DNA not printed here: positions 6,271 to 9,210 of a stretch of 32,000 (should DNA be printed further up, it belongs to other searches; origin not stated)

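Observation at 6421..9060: The 879-aa anchored DUF5696-like protein may hide an unclassified glycoside-hydrolase-like TIM barrel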

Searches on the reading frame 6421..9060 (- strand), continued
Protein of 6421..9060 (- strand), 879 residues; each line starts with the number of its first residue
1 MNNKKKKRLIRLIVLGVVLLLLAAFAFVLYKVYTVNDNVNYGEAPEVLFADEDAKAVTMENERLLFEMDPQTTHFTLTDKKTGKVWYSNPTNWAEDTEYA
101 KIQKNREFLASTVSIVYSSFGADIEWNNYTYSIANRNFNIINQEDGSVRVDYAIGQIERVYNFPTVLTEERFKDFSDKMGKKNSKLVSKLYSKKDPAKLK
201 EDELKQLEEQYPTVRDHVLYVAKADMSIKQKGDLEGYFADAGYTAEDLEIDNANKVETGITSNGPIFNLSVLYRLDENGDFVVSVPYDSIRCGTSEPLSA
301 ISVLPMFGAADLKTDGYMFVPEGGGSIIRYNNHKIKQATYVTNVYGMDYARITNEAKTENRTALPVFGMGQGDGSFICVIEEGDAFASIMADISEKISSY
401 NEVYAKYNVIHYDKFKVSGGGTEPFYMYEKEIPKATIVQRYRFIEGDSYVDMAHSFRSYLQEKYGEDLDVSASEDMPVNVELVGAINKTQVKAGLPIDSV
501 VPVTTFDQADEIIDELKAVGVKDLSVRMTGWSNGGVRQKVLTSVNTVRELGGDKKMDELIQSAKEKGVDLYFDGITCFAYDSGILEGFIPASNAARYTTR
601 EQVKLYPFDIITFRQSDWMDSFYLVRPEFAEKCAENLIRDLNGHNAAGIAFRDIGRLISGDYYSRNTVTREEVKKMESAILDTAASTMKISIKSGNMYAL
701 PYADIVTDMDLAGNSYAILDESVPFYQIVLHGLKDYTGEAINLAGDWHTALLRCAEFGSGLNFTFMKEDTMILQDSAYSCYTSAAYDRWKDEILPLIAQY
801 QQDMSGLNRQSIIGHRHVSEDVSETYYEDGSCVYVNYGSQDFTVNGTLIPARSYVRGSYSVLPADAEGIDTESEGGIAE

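Call 65: find_homologous_proteins(query=A1, max_evalue=0.00001)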
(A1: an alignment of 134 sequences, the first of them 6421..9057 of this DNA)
Query A1 (134 sequences) (878 aa, profile of the alignment): 461 proteins with E <= 0.00001 among 8000 candidates; the best 120 are listed.
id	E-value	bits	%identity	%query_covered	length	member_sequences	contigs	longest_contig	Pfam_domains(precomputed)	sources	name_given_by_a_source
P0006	0.0e+0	1051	57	97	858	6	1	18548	PF18952.7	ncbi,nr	ncbi:MAG: hypothetical protein J6Y48_05830 [Clostridia bacterium]|nr:hypothetical protein [Clostridi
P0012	0.0e+0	1050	57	94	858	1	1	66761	PF18952.7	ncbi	-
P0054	0.0e+0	1047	54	97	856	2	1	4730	PF18952.7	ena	-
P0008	0.0e+0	1046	57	93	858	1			PF18952.7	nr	nr:hypothetical protein [uncultured bacterium]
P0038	0.0e+0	1046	54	97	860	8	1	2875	PF18952.7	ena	-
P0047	0.0e+0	1046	55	94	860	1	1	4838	PF18952.7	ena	-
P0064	0.0e+0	1045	54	93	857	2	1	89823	PF18952.7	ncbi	-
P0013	0.0e+0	1045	56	97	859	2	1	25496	PF18952.7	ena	-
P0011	0.0e+0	1045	56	93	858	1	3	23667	PF18952.7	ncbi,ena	-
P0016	0.0e+0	1044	56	97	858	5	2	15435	PF18952.7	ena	-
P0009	0.0e+0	1044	56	97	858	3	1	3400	PF18952.7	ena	-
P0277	0.0e+0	1043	41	97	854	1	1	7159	PF18952.7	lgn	-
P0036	0.0e+0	1043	55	94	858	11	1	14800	PF18952.7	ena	-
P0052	0.0e+0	1043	54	96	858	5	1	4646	PF18952.7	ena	-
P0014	0.0e+0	1042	56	93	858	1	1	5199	PF18952.7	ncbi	-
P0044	0.0e+0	1042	55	97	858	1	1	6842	PF18952.7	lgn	-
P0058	0.0e+0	1042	53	97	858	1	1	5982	PF18952.7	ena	-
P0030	0.0e+0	1041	54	97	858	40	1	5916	PF18952.7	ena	-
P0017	0.0e+0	1041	56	93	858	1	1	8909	PF18952.7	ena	-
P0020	0.0e+0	1041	56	97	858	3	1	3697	PF18952.7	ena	-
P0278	0.0e+0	1041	39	97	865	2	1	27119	PF18952.7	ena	-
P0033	0.0e+0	1040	55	97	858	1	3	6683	PF18952.7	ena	-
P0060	0.0e+0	1039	54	97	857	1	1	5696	PF18952.7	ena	-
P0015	0.0e+0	1039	55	97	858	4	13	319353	PF18952.7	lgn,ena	-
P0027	0.0e+0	1039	55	97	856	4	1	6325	PF18952.7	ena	-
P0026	0.0e+0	1039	56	94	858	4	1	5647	PF18952.7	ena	-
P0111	0.0e+0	1039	52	94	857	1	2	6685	PF18952.7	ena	-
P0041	0.0e+0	1038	55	95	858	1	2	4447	PF18952.7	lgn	-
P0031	0.0e+0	1038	55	97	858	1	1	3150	PF18952.7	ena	-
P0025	0.0e+0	1038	55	97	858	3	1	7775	PF18952.7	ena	-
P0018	0.0e+0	1037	55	97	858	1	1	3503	PF18952.7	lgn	-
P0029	0.0e+0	1037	54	97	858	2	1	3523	PF18952.7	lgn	-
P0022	0.0e+0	1037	56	97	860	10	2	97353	PF18952.7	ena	-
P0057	0.0e+0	1037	54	97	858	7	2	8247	PF18952.7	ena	-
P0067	0.0e+0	1037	53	97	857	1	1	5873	PF18952.7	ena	-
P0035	0.0e+0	1037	55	97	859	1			PF18952.7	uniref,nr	uniref:Uncharacterized protein n=1 Tax=uncultured bacterium Contigcl_1764b TaxID=1393658 RepID=W0FT0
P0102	0.0e+0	1036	51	97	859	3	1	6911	PF18952.7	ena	-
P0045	0.0e+0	1036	55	94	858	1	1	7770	PF18952.7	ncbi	-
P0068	0.0e+0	1035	53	97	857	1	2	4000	PF18952.7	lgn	-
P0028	0.0e+0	1034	55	97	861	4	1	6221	PF18952.7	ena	-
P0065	0.0e+0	1034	53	97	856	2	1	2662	PF18952.7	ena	-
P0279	0.0e+0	1034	49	97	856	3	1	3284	PF18952.7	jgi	-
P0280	0.0e+0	1034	51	94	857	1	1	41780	PF18952.7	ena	-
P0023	0.0e+0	1032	55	94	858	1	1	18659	PF18952.7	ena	-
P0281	0.0e+0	1032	49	97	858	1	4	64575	PF18952.7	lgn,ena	-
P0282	0.0e+0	1032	52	93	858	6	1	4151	PF18952.7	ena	-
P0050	0.0e+0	1031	54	97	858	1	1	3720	PF18952.7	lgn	-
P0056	0.0e+0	1031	54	97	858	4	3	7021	PF18952.7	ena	-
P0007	0.0e+0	1031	56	97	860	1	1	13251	PF18952.7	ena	-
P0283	0.0e+0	1030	51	97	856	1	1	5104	PF18952.7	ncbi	-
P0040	0.0e+0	1030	54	97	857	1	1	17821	PF18952.7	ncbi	-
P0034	0.0e+0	1030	54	97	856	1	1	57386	PF18952.7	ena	-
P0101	0.0e+0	1030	51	97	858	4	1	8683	PF18952.7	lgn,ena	-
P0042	0.0e+0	1030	54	94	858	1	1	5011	PF18952.7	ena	-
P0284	0.0e+0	1029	50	97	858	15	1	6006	PF18952.7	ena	-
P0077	0.0e+0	1028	52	97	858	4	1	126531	PF18952.7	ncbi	-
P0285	0.0e+0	1028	40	97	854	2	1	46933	PF18952.7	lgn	-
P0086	0.0e+0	1028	53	94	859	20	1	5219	PF18952.7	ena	-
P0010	0.0e+0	1028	55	97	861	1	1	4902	PF18952.7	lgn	-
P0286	0.0e+0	1028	51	94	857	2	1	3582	PF18952.7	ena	-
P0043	0.0e+0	1028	55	97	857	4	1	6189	PF18952.7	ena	-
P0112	0.0e+0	1028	52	97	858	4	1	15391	PF18952.7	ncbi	-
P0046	0.0e+0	1028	55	97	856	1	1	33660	PF18952.7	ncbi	-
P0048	0.0e+0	1028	55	97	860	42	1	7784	PF18952.7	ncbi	-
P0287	0.0e+0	1028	50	97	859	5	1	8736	PF18952.7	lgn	-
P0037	0.0e+0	1028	54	97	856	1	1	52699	PF18952.7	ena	-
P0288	0.0e+0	1027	41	91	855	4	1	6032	PF18952.7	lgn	-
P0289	0.0e+0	1027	51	97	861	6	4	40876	PF18952.7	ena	-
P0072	0.0e+0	1026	54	97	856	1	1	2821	PF18952.7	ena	-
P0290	0.0e+0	1026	50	97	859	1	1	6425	PF18952.7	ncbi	-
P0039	0.0e+0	1026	54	97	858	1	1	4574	PF18952.7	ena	-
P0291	0.0e+0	1025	40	91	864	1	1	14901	PF18952.7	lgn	-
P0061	0.0e+0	1025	53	97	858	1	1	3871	PF18952.7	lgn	-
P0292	0.0e+0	1025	40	96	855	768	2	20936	PF18952.7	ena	-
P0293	0.0e+0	1025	40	92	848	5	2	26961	PF18952.7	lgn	-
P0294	0.0e+0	1024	50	97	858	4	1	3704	PF18952.7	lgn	-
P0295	0.0e+0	1024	50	92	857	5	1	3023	PF18952.7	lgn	-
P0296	0.0e+0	1024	52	92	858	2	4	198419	PF18952.7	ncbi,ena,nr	ncbi:MAG: hypothetical protein IKE24_12340 [Clostridia bacterium]|nr:hypothetical protein [Clostridi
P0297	0.0e+0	1023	50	97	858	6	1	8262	PF18952.7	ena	-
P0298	0.0e+0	1023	51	92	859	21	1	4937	PF18952.7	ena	-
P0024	0.0e+0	1023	57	93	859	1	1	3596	PF18952.7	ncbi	-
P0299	0.0e+0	1022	49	92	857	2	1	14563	PF18952.7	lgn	-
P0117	0.0e+0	1022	51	97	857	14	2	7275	PF18952.7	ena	-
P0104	0.0e+0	1022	52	98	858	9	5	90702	PF18952.7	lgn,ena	-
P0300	0.0e+0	1022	47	97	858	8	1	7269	PF18952.7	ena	-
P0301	0.0e+0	1021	50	97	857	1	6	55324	PF18952.7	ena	-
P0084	0.0e+0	1021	54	97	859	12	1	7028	PF18952.7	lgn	-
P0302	0.0e+0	1021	49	97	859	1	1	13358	PF18952.7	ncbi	-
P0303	0.0e+0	1021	51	97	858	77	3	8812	PF18952.7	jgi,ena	jgi:hypothetical protein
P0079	0.0e+0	1021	53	97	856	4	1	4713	PF18952.7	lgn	-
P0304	0.0e+0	1020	40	97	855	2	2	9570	PF18952.7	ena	-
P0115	0.0e+0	1020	52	97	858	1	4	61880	PF18952.7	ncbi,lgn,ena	-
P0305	0.0e+0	1020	50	92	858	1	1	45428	PF18952.7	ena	-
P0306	0.0e+0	1020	49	97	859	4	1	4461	PF18952.7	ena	-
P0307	0.0e+0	1019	50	97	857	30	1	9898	PF18952.7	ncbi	-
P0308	0.0e+0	1019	48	97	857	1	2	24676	PF18952.7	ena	-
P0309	0.0e+0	1019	50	93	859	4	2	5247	PF18952.7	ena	-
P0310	0.0e+0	1019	48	97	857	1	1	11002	PF18952.7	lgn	-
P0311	0.0e+0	1019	49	97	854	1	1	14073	PF18952.7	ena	-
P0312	0.0e+0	1019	48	97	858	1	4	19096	PF18952.7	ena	-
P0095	0.0e+0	1019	52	97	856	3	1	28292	PF18952.7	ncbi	-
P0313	0.0e+0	1019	50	92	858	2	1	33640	PF18952.7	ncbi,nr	ncbi:MAG: hypothetical protein IJ662_07100 [Clostridia bacterium]|nr:hypothetical protein [Clostridi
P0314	0.0e+0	1019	53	93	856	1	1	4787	PF18952.7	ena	-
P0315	0.0e+0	1019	48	97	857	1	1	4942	PF18952.7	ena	-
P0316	0.0e+0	1018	52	92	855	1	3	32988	PF18952.7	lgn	-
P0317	0.0e+0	1018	52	92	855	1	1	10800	PF18952.7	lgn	-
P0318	0.0e+0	1018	52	92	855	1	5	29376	PF18952.7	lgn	-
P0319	0.0e+0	1018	52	92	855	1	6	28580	PF18952.7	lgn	-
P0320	0.0e+0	1018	47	97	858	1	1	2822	PF18952.7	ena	-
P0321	0.0e+0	1018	52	92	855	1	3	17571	PF18952.7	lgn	-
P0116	0.0e+0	1018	52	97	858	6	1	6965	PF18952.7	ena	-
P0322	0.0e+0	1018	49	97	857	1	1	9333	PF18952.7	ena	-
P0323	0.0e+0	1018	52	92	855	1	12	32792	PF18952.7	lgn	-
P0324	0.0e+0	1018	47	97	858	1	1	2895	PF18952.7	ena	-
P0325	0.0e+0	1018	48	97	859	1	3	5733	PF18952.7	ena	-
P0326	0.0e+0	1018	51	92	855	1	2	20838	PF18952.7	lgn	-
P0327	0.0e+0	1018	52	92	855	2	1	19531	PF18952.7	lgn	-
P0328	0.0e+0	1018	48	97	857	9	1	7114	PF18952.7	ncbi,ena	-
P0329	0.0e+0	1018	51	97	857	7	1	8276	PF18952.7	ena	-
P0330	0.0e+0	1018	52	92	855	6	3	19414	PF18952.7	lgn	-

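Call 66: find_encoding_contigs(protein=P0292, flank=10000, max_places=2)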
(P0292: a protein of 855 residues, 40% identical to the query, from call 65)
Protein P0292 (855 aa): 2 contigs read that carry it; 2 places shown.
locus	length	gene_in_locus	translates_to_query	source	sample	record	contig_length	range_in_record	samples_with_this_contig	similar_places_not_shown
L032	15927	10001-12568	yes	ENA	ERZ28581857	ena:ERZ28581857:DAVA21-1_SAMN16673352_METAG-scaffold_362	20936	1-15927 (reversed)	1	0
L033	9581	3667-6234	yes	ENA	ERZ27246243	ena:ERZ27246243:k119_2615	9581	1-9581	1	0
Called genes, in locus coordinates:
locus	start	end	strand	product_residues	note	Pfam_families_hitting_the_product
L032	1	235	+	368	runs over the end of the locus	PF04616:Glyco_hydro_43, PF03422:CBM_6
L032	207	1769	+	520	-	PF04616:Glyco_hydro_43, PF17851:GH43_C2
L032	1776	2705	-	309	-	PF00165:HTH_AraC (weak), PF12833:HTH_18, PF00165:HTH_AraC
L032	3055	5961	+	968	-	PF01547:SBP_bac_1, PF13416:SBP_bac_8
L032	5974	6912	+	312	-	PF00528:BPD_transp_1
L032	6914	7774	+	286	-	PF00528:BPD_transp_1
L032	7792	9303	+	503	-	PF01436:NHL (faint)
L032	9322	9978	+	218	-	PF04893:Yip1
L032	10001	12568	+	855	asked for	PF18952:DUF5696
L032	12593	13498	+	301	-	PF00528:BPD_transp_1 (weak)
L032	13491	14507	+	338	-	PF00528:BPD_transp_1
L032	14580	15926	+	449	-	?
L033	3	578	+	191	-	?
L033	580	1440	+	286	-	PF00528:BPD_transp_1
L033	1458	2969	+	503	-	PF01436:NHL (faint)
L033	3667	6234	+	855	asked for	PF18952:DUF5696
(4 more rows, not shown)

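Call 67: find_encoding_contigs(protein=P0285, flank=10000, max_places=1)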
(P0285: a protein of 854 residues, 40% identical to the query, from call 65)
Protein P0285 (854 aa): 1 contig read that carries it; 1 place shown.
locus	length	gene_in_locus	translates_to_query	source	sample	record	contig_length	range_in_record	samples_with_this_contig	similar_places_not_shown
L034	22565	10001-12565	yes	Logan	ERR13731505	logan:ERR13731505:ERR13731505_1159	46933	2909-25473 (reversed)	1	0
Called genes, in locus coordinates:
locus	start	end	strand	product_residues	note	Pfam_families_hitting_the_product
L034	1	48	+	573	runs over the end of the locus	PF04616:Glyco_hydro_43, PF03422:CBM_6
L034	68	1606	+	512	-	PF04616:Glyco_hydro_43, PF17851:GH43_C2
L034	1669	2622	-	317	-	PF07883:Cupin_2 (weak), PF00165:HTH_AraC, PF12833:HTH_18, PF00165:HTH_AraC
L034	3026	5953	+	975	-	PF01547:SBP_bac_1, PF13416:SBP_bac_8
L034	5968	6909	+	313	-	PF00528:BPD_transp_1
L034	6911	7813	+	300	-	PF00528:BPD_transp_1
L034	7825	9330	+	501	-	PF01436:NHL (faint)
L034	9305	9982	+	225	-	PF04893:Yip1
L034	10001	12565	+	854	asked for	PF18952:DUF5696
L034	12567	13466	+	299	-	PF00528:BPD_transp_1 (weak)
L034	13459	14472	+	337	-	PF00528:BPD_transp_1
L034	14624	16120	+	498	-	PF01547:SBP_bac_1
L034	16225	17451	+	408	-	PF00331:Glyco_hydro_10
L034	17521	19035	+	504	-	PF01229:Glyco_hydro_39, PF11790:Glyco_hydro_cc (faint)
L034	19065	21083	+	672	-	PF00331:Glyco_hydro_10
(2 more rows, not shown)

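Call 68: search_protein_families(library=pfam, proteins=[P0130, P0133, P0136, P0224, P0245, P0252, P0238], max_evalue=0.001)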
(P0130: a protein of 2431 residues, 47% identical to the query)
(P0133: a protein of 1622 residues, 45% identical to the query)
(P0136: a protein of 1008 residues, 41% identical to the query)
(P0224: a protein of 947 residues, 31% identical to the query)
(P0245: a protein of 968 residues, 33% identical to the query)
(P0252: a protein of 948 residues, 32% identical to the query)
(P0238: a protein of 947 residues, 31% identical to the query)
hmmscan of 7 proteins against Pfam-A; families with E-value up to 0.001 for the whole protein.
P0130 (2431 aa): 1 family
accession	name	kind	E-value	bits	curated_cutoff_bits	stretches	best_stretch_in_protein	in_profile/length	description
PF18952.6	DUF5696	-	6.4e-174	580.3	25.6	2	555-1164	10-604/612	Family of unknown function (DUF5696)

P0133 (1622 aa): 1 family
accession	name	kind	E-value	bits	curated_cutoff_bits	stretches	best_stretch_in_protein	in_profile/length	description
PF18952.6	DUF5696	-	5e-179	597.1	25.6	1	506-1145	3-612/612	Family of unknown function (DUF5696)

P0136 (1008 aa): 1 family
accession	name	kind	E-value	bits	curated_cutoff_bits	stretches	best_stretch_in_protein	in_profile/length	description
PF18952.6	DUF5696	-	4.2e-170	567.7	25.6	1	398-1000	20-612/612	Family of unknown function (DUF5696)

P0224 (947 aa): 1 family
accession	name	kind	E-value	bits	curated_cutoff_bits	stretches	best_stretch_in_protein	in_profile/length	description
PF18952.6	DUF5696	-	1.8e-196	654.8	25.6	1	318-938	2-612/612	Family of unknown function (DUF5696)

P0245 (968 aa): 1 family
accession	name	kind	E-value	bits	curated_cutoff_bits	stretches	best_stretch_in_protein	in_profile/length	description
PF18952.6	DUF5696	-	7.7e-199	662.6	25.6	1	319-960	5-612/612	Family of unknown function (DUF5696)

P0252 (948 aa): 1 family
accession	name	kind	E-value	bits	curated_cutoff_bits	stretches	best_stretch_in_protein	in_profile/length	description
PF18952.6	DUF5696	-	9.2e-187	622.7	25.6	1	314-942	19-612/612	Family of unknown function (DUF5696)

P0238 (947 aa): 1 family
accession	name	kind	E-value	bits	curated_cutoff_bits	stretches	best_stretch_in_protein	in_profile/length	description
PF18952.6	DUF5696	-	9.1e-196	652.4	25.6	1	332-939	16-612/612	Family of unknown function (DUF5696)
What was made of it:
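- Tried and rejected: Pfam scans of seven longer DUF5696 proteins (947-2431 aa) showed no informative fused domains (call 68).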

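Call 71: find_encoding_contigs(protein=P0001, flank=10000, max_places=3)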
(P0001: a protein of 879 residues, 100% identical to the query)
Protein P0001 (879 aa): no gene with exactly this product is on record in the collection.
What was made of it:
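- Tried and rejected: An exact look-up of the window's own protein was not on record (call 71), so the source organism stays unidentified.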

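Call 72: find_encoding_contigs(protein=P0210, flank=8000, max_places=2)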
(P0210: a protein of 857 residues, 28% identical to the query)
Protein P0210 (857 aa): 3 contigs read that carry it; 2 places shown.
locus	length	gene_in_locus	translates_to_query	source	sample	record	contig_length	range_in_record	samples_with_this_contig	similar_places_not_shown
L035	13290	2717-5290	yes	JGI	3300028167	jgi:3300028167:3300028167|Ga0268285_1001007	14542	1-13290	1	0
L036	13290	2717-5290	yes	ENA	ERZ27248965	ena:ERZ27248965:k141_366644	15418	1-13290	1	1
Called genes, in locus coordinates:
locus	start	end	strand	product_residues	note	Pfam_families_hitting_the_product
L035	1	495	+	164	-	?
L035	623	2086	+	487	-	PF01436:NHL (weak)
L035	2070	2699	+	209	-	PF04893:Yip1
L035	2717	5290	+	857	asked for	PF18952:DUF5696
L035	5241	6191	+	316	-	-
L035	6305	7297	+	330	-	PF00528:BPD_transp_1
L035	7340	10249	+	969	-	PF01547:SBP_bac_1, PF13416:SBP_bac_8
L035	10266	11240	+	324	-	PF00528:BPD_transp_1 (weak)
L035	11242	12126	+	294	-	PF00528:BPD_transp_1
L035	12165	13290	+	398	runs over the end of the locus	PF05448:AXE1 (weak), PF01738:DLH (weak), PF00561:Abhydrolase_1 (faint), PF00326:Peptidase_S9 (weak)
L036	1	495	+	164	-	?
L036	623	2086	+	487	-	PF01436:NHL (weak)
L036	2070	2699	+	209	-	PF04893:Yip1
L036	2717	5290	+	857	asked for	PF18952:DUF5696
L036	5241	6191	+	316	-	-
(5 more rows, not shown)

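Call 73: find_encoding_contigs(protein=P0191, flank=9000, max_places=1)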
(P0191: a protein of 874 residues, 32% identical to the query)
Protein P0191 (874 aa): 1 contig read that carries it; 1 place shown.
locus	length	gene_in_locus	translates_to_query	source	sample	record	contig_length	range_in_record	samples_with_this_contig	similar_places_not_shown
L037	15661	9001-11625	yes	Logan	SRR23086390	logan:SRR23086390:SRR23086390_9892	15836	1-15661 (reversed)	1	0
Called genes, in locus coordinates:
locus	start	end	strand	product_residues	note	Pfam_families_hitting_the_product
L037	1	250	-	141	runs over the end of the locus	?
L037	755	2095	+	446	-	PF01547:SBP_bac_1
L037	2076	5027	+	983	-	PF01547:SBP_bac_1, PF13416:SBP_bac_8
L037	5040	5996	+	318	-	PF00528:BPD_transp_1 (weak)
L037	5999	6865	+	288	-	PF00528:BPD_transp_1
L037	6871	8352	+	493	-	PF01436:NHL (faint)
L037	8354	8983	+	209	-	PF04893:Yip1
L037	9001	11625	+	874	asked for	PF18952:DUF5696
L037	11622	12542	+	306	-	PF00528:BPD_transp_1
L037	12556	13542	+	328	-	PF00528:BPD_transp_1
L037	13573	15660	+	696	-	?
